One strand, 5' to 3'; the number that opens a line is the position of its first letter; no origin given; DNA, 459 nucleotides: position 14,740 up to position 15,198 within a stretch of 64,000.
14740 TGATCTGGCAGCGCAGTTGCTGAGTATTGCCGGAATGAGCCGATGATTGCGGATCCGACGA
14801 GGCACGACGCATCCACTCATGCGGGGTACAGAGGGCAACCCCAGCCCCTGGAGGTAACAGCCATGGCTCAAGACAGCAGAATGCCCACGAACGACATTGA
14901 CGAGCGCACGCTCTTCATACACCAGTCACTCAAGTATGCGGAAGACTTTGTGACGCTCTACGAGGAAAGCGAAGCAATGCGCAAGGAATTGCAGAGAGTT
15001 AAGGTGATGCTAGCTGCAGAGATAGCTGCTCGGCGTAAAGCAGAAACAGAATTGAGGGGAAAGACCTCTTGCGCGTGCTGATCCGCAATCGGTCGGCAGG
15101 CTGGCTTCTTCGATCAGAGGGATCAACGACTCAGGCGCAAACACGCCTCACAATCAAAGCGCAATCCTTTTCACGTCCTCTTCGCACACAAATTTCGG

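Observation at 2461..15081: Shared N-terminal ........-x-V-x-x-YEEE module in a kinase, a sigma-54 activator and a 72-aa standalone ORF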

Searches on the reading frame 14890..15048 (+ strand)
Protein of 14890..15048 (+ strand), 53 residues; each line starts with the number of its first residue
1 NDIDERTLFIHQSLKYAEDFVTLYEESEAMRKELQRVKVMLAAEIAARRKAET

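Call 20: find_related_loci(query=A2, collection=genome_contigs, flank=6000)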
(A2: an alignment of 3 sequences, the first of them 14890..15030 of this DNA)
Query A2 (47 aa) in genome_contigs; peptide patterns used: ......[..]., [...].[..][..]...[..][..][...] (x = any residue, [..] = any of these).
58 stretches matched a pattern; 12 encode a relative of the query (tblastn E <= 1e-3); 12 distinct loci.
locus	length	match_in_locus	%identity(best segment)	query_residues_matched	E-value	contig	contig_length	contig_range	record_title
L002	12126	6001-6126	57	5-46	1e-9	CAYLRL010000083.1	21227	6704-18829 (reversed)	MAG TPA_asm: uncultured Syntrophales bacterium isolate binchicken_co17_258 genome assembly, contig: NODE_6319_length_212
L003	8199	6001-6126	52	4-45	5e-9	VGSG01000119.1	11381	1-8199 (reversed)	MAG: Deltaproteobacteria bacterium isolate K_DeepCast_150m_m1_199 K_DeepCast_150m_m1_199_Ga0194126_10011479, whole genom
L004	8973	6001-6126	50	4-45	8e-9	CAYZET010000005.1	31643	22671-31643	MAG TPA_asm: uncultured Syntrophaceae bacterium isolate binchicken_co107_432 genome assembly, contig: NODE_3563_length_3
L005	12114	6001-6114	55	8-45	1e-8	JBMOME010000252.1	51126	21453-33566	MAG: Thermodesulfobacteriota bacterium isolate Betzabe_MAG042 MAG042_252, whole genome shotgun sequence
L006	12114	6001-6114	55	8-45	1e-8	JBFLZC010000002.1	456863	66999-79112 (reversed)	MAG: Thermodesulfobacteriota bacterium isolate MAG101 MAG101_2, whole genome shotgun sequence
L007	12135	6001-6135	47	2-46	1e-8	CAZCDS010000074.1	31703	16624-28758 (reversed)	MAG TPA_asm: uncultured Syntrophaceae bacterium isolate SRP323688_co1_111 genome assembly, contig: NODE_2528_length_3170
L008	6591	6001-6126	50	4-45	1e-8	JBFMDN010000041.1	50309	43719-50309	MAG: Thermodesulfobacteriota bacterium isolate MAG220 MAG220_41, whole genome shotgun sequence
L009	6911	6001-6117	49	8-46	6e-8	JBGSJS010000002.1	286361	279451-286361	MAG: Desulfomonilaceae bacterium isolate JTS-AC162 k141_494075, whole genome shotgun sequence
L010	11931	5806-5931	45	5-46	5e-7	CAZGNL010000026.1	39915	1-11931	MAG TPA_asm: uncultured Syntrophaceae bacterium isolate binchicken_co349_125 genome assembly, contig: NODE_139_length_39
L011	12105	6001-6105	54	12-46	6e-7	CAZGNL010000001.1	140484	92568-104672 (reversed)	MAG TPA_asm: uncultured Syntrophaceae bacterium isolate binchicken_co349_125 genome assembly, contig: NODE_4_length_1404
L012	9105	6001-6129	42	5-47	2e-6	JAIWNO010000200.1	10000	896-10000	MAG: Desulfomonile sp. isolate M47 contig-93_718.1, whole genome shotgun sequence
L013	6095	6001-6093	48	4-34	4e-6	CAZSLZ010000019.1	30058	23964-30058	MAG TPA_asm: uncultured bacterium isolate SRP252850_co1_383 genome assembly, contig: NODE_2588_length_30058_cov_5.506216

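Call 26: search_protein_representatives(alignment_id=A2)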
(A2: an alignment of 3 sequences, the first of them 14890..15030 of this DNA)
Query: 3 sequences, 47 profile positions. Proteins with E-value up to 0.001 (for the whole library): 44; up to 1e-10: 3; up to 1e-30: 0. The best 44 are listed.
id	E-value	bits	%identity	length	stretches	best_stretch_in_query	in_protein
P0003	1.2e-18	82.8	-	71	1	3-46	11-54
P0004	5.7e-15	71.0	-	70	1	3-46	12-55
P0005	8.0e-12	61.0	-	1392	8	2-42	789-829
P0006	1.8e-10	56.6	-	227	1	3-45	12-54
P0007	2.1e-10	56.4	-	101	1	3-41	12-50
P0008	2.3e-10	56.3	-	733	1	5-44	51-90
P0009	1.1e-09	54.1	-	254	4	28-46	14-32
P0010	1.2e-09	54.0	-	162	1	3-47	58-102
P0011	6.3e-09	51.7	-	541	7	13-23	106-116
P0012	8.5e-09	51.3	-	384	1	1-41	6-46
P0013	2.3e-08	49.9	-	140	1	6-47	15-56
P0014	6.6e-08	48.4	-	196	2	4-47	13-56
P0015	1.5e-07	47.3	-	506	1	4-47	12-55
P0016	1.7e-07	47.1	-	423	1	2-43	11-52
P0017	1.9e-07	47.0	-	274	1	4-45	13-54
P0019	2.7e-07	46.5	-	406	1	4-47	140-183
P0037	2.5e-04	36.9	-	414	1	8-46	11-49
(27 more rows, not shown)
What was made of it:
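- There are 44 hits among 1.84 billion representatives (call 26).
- Tried and rejected: The exhaustive profile search was needed (call 26).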

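Call 30: find_encoding_contigs(protein=P0004, flank=6000, max_places=4)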
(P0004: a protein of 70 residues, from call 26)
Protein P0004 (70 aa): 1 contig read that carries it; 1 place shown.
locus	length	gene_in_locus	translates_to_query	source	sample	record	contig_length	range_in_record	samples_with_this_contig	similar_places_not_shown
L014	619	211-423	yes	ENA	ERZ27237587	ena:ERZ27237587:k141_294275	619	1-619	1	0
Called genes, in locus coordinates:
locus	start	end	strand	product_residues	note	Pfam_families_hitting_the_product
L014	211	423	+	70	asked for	-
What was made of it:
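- A roughly 50%-identical stand-alone homologue is complete on its own contig (call 30).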

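Call 31: find_encoding_contigs(protein=P0003, flank=10000, max_places=4)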
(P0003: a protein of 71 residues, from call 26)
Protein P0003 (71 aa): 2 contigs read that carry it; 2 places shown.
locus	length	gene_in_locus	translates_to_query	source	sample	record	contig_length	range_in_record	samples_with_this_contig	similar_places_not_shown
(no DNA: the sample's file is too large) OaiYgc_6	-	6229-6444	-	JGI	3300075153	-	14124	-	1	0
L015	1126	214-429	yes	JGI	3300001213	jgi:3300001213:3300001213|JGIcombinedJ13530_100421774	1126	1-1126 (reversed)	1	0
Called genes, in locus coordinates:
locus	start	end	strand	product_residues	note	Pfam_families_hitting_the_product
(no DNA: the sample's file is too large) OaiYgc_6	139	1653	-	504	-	PF00989:PAS (weak), PF08448:PAS_4, PF00158:Sigma54_activat, PF14532:Sigma54_activ_2, PF00004:AAA (weak), PF07728:AAA_5, PF25601:AAA_lid_14, PF02954:HTH_8 (weak)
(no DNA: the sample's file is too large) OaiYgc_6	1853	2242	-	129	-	PF00072:Response_reg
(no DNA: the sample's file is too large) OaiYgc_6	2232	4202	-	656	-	PF01590:GAF, PF13185:GAF_2 (faint), PF00989:PAS, PF08448:PAS_4, PF08447:PAS_3, PF13426:PAS_9, PF00512:HisKA, PF02518:HATPase_c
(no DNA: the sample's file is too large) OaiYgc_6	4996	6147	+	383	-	PF23745:ANK_LRRK2 (faint), PF24521:Ank_KRIT1 (faint), PF12796:Ank_2, PF13637:Ank_4, PF00023:Ank (weak), PF13637:Ank_4, PF13857:Ank_5 (weak), PF12796:Ank_2 (weak), +1 more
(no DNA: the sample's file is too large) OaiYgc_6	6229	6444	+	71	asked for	-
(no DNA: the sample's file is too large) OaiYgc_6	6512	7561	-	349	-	PF00072:Response_reg, PF13487:HD_5, PF01966:HD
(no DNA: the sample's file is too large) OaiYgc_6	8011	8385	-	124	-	PF00072:Response_reg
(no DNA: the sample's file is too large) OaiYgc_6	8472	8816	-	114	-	-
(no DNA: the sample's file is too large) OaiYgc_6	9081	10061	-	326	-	PF00072:Response_reg, PF00990:GGDEF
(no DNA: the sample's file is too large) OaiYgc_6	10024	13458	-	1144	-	PF08447:PAS_3, PF00989:PAS, PF08448:PAS_4, PF13426:PAS_9, PF00989:PAS, PF08448:PAS_4, PF13426:PAS_9, PF00512:HisKA, +10 more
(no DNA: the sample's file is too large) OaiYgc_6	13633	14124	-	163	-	?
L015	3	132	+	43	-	?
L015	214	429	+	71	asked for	-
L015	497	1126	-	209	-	?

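Call 32: find_encoding_contigs(protein=P0017, flank=8000, max_places=4)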
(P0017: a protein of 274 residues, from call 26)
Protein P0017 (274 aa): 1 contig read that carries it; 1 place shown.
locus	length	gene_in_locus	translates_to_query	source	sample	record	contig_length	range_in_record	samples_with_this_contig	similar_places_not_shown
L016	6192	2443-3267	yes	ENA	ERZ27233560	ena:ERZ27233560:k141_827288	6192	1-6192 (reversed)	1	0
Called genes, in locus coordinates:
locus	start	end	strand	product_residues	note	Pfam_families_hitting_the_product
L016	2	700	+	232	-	?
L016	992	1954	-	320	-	-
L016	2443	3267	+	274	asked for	PF12796:Ank_2, PF13606:Ank_3 (faint), PF13637:Ank_4 (weak), PF12796:Ank_2, PF13857:Ank_5 (weak), PF00023:Ank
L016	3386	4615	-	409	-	PF12704:MacB_PCD, PF02687:FtsX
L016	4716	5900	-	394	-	PF25917:BSH_RND, PF25973:BSH_CzcB (weak), PF25876:HH_MFP_RND, PF25990:Beta-barrel_YknX, PF25954:Beta-barrel_RND_2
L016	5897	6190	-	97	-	?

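Call 33: find_encoding_contigs(protein=P0010, flank=8000, max_places=4)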
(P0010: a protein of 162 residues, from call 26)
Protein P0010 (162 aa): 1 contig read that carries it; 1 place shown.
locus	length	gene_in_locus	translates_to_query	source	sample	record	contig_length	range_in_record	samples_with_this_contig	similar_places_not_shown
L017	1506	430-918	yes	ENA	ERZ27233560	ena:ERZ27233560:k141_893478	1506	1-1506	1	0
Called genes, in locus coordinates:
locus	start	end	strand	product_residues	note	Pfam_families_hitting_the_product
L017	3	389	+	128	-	?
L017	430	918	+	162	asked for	-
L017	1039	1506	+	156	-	?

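Call 39: search_solved_structures(query=A3, max_evalue=10, show_alignments=5)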
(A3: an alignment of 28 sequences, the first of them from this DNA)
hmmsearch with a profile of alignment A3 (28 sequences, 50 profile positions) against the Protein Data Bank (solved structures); distinct sequences matched with E-value up to 10: 7.
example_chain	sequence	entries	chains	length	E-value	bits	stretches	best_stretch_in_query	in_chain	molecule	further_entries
8tt7_A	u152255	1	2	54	0.0092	18.9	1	21-50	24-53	Kinesin heavy chain isoform 5C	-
8bf6_A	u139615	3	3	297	0.069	16.1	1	17-46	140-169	ABC transporter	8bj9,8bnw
2hg7_A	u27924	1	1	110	0.37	13.8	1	22-46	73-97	Phage-like element PBSX protein xkdW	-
9rxy_A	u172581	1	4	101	0.72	12.9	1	16-33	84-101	Domesticated Restriction of Ty1-Prime Relic 2 (Drt2)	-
9n2d_E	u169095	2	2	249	0.97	12.5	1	5-23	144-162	Bam P | CarboxypepD_reg-like domain-containing protein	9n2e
3kin_B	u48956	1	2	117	1.1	12.3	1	21-45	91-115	KINESIN HEAVY CHAIN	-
9i8v_D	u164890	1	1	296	8.8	9.4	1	29-48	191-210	Family with sequence similarity 98, member B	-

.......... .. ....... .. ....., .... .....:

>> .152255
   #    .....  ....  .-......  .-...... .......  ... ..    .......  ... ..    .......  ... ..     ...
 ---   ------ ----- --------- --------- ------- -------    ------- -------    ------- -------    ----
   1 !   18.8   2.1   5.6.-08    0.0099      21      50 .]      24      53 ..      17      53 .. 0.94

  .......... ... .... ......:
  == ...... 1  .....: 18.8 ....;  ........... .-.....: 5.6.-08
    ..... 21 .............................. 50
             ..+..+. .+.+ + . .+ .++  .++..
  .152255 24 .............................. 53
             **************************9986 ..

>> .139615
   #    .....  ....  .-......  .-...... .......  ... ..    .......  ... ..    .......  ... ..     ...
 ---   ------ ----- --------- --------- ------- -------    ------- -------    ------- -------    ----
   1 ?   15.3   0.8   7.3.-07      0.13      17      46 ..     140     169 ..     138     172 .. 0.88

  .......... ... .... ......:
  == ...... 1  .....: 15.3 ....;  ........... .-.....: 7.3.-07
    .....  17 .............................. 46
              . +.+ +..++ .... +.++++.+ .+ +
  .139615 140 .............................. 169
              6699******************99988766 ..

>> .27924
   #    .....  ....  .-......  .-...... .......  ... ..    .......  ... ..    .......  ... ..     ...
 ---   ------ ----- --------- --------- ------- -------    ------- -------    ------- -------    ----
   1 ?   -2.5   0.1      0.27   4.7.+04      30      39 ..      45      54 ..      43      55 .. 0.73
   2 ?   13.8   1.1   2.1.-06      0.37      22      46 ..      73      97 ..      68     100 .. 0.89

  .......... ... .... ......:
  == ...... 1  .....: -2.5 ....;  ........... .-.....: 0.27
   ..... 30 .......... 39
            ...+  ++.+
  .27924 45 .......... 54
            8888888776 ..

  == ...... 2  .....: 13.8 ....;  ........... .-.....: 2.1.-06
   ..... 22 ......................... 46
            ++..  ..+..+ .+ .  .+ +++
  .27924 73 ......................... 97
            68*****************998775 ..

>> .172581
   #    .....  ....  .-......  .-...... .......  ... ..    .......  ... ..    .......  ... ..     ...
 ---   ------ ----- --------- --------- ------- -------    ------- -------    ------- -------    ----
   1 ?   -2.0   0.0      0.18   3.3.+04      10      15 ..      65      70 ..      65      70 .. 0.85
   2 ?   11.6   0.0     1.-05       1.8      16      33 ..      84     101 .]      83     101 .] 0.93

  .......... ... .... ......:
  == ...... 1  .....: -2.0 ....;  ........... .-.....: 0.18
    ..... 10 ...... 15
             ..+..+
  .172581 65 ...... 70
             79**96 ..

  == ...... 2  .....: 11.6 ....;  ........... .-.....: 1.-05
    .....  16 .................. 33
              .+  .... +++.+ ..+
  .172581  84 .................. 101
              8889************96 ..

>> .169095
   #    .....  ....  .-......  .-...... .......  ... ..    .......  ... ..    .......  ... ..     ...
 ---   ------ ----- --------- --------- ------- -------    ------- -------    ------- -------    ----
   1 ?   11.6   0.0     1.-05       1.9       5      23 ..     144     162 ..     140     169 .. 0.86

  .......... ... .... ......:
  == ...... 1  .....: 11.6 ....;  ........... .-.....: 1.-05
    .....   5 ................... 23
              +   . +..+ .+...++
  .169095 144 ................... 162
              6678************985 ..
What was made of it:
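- On Any curated protein family covering the module (Pfam-A, NCBIfam, PDB sequences): The PDB profile search returns only generic coiled coils, best E-value 0.009, the kinesin neck (call 39).
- Profile hits in the PDB are generic coiled coils (call 39).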

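Call 40: find_homologous_proteins(query=A3, max_evalue=0.001)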
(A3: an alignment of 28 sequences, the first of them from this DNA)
Query A3 (28 sequences) (50 aa, profile of the alignment): 3 proteins with E <= 0.001 among 108 candidates.
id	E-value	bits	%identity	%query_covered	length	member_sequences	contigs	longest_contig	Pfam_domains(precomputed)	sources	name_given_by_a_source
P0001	7.1e-15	72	100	100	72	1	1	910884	-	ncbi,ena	-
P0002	1.5e-13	68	86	98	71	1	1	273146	-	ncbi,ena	-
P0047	8.4e-13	66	35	62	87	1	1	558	-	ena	-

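Call 43: find_related_loci(query=A4, collection=metagenome_contigs, flank=5000)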
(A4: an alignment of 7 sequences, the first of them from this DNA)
Query A4 (50 aa) in metagenome_contigs; peptide patterns used: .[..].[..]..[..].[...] (x = any residue, [..] = any of these).
45 stretches matched a pattern; 13 encode a relative of the query (tblastn E <= 1e-3); 13 distinct loci.
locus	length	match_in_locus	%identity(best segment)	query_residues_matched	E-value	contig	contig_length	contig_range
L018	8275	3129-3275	49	1-49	1e-10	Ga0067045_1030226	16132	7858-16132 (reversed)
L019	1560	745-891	49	1-49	1e-10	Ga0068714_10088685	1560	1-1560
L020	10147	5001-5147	51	1-49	2e-10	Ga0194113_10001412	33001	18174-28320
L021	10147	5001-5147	47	1-49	5e-10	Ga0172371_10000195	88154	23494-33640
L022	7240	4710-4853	46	2-49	3e-9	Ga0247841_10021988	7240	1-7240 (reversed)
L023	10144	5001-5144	46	2-49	6e-9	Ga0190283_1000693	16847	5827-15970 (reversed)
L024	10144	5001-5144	46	2-49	6e-9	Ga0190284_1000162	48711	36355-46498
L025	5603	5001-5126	52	8-49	1e-8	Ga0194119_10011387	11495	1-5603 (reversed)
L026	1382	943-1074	48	2-45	3e-8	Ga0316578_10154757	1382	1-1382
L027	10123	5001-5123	51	9-49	4e-8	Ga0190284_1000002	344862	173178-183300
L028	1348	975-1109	44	6-50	6e-8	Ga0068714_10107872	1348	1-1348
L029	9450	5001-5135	42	5-49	2e-7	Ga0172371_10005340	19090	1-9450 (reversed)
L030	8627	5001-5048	75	4-19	3e-4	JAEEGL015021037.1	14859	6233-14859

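Call 45: find_encoding_contigs(protein=P0019, flank=6000, max_places=3)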
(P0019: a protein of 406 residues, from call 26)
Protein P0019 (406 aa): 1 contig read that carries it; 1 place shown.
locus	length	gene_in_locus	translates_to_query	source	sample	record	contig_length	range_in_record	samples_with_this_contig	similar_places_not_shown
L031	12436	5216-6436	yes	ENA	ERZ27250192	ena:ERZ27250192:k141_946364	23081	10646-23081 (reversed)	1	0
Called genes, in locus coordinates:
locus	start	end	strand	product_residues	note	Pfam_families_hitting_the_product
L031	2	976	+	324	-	?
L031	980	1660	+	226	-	PF00072:Response_reg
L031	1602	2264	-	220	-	-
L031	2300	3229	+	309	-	PF00072:Response_reg, PF00990:GGDEF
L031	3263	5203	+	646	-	-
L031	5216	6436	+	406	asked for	PF00072:Response_reg, PF13581:HATPase_c_2 (faint), PF07536:HWE_HK (weak), PF07568:HisKA_2, PF02518:HATPase_c (weak)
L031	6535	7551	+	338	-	PF00072:Response_reg, PF00989:PAS, PF08448:PAS_4, PF13426:PAS_9, PF24885:TPR_NPHP3 (weak), PF13424:TPR_12, PF13374:TPR_10 (faint)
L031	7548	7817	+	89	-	-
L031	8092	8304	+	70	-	-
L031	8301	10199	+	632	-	PF00211:Guanylate_cyc, PF13176:TPR_7 (faint), PF13432:TPR_16 (faint), PF21033:RMD1-3 (faint), PF00515:TPR_1 (faint), PF13174:TPR_6 (faint), PF07719:TPR_2 (weak), PF12895:ANAPC3 (weak), +6 more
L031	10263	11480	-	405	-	PF04892:VanZ-LLP1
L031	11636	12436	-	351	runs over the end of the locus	-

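Call 46: find_encoding_contigs(protein=P0015, flank=5000, max_places=3)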
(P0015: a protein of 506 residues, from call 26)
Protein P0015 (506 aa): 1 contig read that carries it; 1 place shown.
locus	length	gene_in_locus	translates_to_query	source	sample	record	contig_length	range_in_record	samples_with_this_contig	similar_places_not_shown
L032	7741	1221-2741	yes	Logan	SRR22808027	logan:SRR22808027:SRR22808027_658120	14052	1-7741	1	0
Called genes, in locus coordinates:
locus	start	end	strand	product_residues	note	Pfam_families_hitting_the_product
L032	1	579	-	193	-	?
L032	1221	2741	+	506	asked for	PF08448:PAS_4, PF13188:PAS_8 (weak), PF00158:Sigma54_activat, PF14532:Sigma54_activ_2, PF07728:AAA_5 (weak), PF25601:AAA_lid_14, PF02954:HTH_8 (weak)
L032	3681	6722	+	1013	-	-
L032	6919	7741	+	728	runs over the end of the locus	PF00512:HisKA (weak), PF02518:HATPase_c, PF00072:Response_reg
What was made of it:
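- Counter-examples: a distant module-activator (P0015, L032) has no receiver within the 1.2 kb upstream (call 46).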

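Call 47: find_encoding_contigs(protein=P0037, flank=5000, max_places=3)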
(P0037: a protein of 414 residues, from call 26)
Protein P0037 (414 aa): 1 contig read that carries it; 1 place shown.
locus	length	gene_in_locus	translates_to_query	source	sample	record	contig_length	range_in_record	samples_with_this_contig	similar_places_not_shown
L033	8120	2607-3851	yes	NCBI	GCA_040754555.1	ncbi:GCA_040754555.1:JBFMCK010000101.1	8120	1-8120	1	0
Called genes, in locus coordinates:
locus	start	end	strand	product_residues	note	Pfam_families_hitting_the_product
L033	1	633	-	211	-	PF00072:Response_reg, PF00158:Sigma54_activat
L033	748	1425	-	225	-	-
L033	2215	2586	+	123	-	PF00072:Response_reg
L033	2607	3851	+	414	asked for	PF08447:PAS_3 (faint), PF00989:PAS, PF13188:PAS_8 (weak), PF08448:PAS_4 (weak), PF13426:PAS_9, PF00512:HisKA, PF02518:HATPase_c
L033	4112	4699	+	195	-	PF10050:DUF2284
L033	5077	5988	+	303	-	PF03328:HpcH_HpaI, PF22484:DUF6986 (weak), PF15617:C-C_Bond_Lyase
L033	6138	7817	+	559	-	PF00890:FAD_binding_2, PF01266:DAO, PF03486:HI0933_like (faint), PF07992:Pyr_redox_2 (faint), PF02910:Succ_DH_flav_C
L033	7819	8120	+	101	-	PF13085:Fer2_3, PF00111:Fer2 (weak)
